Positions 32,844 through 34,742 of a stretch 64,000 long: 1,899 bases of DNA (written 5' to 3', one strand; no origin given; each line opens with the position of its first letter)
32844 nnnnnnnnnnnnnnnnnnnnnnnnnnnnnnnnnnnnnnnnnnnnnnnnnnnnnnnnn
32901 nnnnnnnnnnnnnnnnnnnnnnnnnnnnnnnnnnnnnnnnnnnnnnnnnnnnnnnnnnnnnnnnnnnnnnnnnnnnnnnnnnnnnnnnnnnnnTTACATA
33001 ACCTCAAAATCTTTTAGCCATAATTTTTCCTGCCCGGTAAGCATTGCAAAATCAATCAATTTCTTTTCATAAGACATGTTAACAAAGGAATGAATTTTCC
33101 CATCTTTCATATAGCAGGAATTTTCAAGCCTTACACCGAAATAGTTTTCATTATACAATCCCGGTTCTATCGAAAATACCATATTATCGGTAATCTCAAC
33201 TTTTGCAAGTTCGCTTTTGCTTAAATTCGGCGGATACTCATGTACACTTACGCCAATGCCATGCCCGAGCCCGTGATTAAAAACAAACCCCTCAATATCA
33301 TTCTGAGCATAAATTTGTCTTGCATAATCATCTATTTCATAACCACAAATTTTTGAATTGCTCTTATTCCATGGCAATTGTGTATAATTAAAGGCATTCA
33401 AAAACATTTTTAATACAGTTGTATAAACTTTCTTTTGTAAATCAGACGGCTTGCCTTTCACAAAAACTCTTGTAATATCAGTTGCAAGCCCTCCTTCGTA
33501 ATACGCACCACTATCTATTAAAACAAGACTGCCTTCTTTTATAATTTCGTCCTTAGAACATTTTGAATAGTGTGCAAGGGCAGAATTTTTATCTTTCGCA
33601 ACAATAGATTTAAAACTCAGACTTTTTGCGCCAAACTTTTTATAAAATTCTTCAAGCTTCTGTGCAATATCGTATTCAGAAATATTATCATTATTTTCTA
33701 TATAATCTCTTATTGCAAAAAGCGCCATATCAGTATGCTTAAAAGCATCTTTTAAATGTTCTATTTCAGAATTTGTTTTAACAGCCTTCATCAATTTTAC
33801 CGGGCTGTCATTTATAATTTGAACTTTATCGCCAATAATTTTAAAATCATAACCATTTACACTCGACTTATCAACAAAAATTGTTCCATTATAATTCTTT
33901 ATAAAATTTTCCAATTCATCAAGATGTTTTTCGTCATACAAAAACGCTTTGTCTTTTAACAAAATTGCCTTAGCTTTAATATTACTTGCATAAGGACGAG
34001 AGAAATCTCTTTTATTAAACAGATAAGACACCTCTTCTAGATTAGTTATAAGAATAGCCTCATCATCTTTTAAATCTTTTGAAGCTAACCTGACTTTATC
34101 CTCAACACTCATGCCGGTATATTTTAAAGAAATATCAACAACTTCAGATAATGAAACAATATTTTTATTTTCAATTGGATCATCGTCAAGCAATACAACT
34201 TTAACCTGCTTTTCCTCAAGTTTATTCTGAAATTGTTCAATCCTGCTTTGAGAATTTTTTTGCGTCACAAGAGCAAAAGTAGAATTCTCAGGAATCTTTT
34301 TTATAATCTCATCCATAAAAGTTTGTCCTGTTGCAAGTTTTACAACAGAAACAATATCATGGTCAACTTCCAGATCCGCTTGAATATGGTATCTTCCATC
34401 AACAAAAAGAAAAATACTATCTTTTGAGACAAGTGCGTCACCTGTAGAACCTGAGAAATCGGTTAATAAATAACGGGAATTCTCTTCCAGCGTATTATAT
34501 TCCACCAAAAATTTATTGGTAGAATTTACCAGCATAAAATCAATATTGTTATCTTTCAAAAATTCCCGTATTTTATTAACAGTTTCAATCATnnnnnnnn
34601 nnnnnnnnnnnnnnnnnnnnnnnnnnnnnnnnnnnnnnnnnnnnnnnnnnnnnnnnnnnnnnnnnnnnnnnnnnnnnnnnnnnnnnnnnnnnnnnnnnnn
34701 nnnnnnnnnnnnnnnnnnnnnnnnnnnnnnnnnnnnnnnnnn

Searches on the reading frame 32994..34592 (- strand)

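Call 74: search_protein_families(library=pfam, proteins=[window:32994-34592:-], max_evalue=0.00001)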
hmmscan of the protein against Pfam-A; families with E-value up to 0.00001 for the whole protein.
window:32994-34592:- (532 aa): 3 families
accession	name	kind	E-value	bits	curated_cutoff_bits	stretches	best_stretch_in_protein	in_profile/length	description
PF00557.29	Peptidase_M24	-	5.6e-46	157.4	23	1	279-496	2-207/208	Metallopeptidase family M24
PF16189.11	Creatinase_N_2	-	4.1e-12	46.9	29.7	1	148-276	7-161/161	Creatinase/Prolidase N-terminal domain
PF01321.24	Creatinase_N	-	1.4e-10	42.2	22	1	6-130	3-115/128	Creatinase/Prolidase N-terminal domain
